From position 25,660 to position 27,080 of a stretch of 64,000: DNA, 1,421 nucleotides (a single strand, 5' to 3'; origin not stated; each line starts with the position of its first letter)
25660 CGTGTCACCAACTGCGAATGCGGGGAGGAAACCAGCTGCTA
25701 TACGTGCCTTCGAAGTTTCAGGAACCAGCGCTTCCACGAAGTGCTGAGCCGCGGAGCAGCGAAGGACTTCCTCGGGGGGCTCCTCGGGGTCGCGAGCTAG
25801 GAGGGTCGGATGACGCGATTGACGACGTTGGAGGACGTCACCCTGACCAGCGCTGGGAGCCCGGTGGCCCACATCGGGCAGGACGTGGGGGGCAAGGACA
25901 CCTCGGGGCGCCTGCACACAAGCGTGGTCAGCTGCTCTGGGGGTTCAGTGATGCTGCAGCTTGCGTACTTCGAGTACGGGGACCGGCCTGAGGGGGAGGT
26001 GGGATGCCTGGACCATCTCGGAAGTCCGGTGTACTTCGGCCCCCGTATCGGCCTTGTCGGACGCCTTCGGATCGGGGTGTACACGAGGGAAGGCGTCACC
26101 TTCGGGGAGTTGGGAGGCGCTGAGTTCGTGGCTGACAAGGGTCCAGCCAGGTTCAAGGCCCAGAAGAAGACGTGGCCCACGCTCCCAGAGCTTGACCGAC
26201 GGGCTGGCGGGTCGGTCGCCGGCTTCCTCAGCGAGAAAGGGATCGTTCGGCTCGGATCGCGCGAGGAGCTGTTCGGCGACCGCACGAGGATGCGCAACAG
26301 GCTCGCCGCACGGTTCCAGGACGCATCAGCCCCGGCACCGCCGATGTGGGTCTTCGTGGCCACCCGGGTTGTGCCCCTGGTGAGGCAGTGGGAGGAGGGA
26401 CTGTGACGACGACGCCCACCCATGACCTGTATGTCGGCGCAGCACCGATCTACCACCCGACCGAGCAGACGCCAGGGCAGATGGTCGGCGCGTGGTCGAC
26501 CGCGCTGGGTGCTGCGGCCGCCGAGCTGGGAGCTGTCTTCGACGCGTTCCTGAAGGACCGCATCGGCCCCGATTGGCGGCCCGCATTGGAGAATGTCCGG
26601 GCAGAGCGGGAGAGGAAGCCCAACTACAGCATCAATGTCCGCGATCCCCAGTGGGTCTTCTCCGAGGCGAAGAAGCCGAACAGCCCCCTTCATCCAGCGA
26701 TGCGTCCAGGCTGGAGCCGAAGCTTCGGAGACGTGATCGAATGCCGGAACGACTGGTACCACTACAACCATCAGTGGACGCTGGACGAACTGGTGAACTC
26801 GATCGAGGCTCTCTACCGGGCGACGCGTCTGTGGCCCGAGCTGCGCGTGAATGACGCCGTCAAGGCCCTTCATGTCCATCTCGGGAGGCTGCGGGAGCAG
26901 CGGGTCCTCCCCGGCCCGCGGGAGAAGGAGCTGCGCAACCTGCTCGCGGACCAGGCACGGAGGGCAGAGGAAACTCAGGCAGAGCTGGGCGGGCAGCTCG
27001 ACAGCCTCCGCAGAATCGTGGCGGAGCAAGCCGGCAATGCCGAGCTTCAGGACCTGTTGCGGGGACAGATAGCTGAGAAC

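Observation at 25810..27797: Two extra genes trail the DruE-like helicase; one carries an RNxxxH HEPN-like motif and a coiled coil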

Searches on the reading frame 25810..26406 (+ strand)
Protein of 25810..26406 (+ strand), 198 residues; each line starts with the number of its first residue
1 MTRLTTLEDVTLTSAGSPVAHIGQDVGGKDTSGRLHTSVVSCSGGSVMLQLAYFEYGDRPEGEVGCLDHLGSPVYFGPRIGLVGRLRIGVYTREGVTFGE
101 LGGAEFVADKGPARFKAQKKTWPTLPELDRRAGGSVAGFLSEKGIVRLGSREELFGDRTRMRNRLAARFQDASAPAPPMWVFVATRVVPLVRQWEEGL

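Call 6: search_protein_families(library=pfam, proteins=[window:25810-26406:+], max_evalue=0.1)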
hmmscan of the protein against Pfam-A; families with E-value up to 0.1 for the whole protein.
window:25810-26406:+ (198 aa): 0 families

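Call 7: search_protein_families(library=padloc, proteins=[window:25810-26406:+], max_evalue=0.01)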
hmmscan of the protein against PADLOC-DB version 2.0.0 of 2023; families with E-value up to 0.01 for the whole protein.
window:25810-26406:+ (198 aa): 0 families

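Call 9: search_protein_families(library=ncbifam, proteins=[window:25810-26406:+], max_evalue=0.1)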
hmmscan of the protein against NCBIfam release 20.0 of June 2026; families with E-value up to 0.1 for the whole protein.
window:25810-26406:+ (198 aa): 0 families

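Call 11: find_homologous_proteins(query=window:25810-26406:+)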
Query window:25810-26406:+ (198 aa): 1 proteins with E <= 0.001 among 408 candidates.
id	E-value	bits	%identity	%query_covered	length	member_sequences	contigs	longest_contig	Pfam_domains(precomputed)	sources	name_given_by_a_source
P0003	4.9e-128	443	100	100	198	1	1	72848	-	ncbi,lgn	-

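Call 35: search_protein_families(library=pfam, proteins=[window:25810-26403:+], max_evalue=10)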
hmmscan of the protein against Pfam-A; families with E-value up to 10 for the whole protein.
window:25810-26403:+ (198 aa): 0 families

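Call 63: find_homologous_proteins(query=A4)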
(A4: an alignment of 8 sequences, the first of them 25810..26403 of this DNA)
Query A4 (8 sequences) (198 aa, profile of the alignment): 2 proteins with E <= 0.001 among 8000 candidates.
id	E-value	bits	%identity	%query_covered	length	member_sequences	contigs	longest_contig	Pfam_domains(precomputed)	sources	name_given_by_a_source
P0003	4.1e-63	230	100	100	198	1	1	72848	-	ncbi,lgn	-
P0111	2.2e-62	228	25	67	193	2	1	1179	-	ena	-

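Call 87: search_protein_families(library=pfam, alignment_id=A7, max_evalue=1)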
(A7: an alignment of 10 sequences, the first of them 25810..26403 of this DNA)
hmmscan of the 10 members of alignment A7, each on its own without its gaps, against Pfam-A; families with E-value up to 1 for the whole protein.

A. member 1, window:25810-26403:+ (198 aa): 0 families

B. families by the number of members that match (of 10 scanned): 2 families
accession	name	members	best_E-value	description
PF15660.11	Imm75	2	0.07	Putative Immunity protein 75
PF02114.22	Phosducin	1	0.23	Phosducin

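Call 88: search_solved_structures(query=A7, max_evalue=10)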
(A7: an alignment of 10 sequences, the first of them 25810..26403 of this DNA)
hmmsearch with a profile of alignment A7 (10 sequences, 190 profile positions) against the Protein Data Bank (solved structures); distinct sequences matched with E-value up to 10: 0.

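Call 118: search_protein_families(library=phrogs, proteins=[window:25810-26403:+], max_evalue=0.01)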
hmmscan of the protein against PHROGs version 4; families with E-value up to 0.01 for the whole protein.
window:25810-26403:+ (198 aa): 0 families

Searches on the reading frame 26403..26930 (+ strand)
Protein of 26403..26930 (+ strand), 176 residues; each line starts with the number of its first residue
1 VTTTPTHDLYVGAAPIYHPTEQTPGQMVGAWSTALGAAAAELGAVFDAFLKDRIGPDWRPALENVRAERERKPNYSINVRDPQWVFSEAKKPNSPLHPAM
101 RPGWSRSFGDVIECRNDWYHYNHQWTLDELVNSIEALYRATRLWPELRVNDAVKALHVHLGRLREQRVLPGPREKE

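Call 35: search_protein_families(library=pfam, proteins=[window:26403-26930:+], max_evalue=10)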
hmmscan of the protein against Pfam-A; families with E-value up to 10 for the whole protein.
window:26403-26930:+ (176 aa): 0 families

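Call 80: predict_structure(alignment_id=A6)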
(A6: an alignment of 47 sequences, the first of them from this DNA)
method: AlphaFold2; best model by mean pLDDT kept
length: 161 residues; sequences in the alignment: 47
mean_pLDDT: 95.2   pTM: 0.89
mean pLDDT of the five models: 95.2, 94.8, 94.8, 94.6, 94.1
residues with pLDDT >= 90: 150; 70-90: 8; 50-70: 3; < 50: 0
segments of 3 or more residues with pLDDT < 50: none
pLDDT, mean of each block of 10 residues (from residue 1): 93 96 98 98 98 97 97 96 95 96 96 94 98 97 97 82 58
secondary structure, 60 per line:
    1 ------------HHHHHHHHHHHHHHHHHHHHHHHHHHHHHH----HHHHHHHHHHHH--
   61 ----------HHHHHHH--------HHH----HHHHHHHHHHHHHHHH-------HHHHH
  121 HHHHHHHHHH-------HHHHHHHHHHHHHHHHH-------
elements in order: H13-42 H47-58 H71-77 H93-108 H116-130 H138-154

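Call 114: search_solved_structures(query=A6, max_evalue=10, show_alignments=3)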
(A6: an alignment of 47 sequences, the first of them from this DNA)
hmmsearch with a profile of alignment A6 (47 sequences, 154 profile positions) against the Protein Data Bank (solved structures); distinct sequences matched with E-value up to 10: 13.
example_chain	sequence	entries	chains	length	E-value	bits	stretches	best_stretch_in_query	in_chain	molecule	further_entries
7jh6_A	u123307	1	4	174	0.02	17.7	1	80-140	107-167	Two-domain di-Zn(II) and porphyrin-binding protein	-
5k8e_A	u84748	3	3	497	0.059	16.2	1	18-101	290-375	FAD linked oxidase-like protein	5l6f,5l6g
6m6w_B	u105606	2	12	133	0.33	13.7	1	84-119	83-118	Toxin-antitoxin system toxin HepN family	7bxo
2mzy_A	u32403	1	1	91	0.37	13.5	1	27-63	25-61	Probable Fe(2+)-trafficking protein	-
5yep_B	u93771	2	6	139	0.53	13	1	84-119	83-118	Toxin-antitoxin system toxin HepN family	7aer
6m6u_B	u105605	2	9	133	0.56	13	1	84-119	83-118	Toxin-antitoxin system toxin HepN family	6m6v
6dm9_A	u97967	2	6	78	0.63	12.8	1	101-149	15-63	DHD15_extended_A | DHD15_closed_A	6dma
2ns7_A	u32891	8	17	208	0.8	12.5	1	19-54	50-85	Tetracycline repressor protein | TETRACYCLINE REPRESSOR PROTEIN CLASS B FROM TRANSPOSON TN10, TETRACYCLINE REPRESSOR PROTEI | Tetracycline repressor protein cla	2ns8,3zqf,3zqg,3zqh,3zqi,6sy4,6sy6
2m5z_A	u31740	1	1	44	0.95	12.2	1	14-45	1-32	Enterocin JSA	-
5tgw_A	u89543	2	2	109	1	12.1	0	84-126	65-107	PS1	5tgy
3nr7_A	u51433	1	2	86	1.3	11.8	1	104-148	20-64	DNA-binding protein H-NS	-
5e4i_A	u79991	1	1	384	1.3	11.8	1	44-85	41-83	Contactin-5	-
37tt_A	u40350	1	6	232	1.5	11.6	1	111-149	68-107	Z4 c3ii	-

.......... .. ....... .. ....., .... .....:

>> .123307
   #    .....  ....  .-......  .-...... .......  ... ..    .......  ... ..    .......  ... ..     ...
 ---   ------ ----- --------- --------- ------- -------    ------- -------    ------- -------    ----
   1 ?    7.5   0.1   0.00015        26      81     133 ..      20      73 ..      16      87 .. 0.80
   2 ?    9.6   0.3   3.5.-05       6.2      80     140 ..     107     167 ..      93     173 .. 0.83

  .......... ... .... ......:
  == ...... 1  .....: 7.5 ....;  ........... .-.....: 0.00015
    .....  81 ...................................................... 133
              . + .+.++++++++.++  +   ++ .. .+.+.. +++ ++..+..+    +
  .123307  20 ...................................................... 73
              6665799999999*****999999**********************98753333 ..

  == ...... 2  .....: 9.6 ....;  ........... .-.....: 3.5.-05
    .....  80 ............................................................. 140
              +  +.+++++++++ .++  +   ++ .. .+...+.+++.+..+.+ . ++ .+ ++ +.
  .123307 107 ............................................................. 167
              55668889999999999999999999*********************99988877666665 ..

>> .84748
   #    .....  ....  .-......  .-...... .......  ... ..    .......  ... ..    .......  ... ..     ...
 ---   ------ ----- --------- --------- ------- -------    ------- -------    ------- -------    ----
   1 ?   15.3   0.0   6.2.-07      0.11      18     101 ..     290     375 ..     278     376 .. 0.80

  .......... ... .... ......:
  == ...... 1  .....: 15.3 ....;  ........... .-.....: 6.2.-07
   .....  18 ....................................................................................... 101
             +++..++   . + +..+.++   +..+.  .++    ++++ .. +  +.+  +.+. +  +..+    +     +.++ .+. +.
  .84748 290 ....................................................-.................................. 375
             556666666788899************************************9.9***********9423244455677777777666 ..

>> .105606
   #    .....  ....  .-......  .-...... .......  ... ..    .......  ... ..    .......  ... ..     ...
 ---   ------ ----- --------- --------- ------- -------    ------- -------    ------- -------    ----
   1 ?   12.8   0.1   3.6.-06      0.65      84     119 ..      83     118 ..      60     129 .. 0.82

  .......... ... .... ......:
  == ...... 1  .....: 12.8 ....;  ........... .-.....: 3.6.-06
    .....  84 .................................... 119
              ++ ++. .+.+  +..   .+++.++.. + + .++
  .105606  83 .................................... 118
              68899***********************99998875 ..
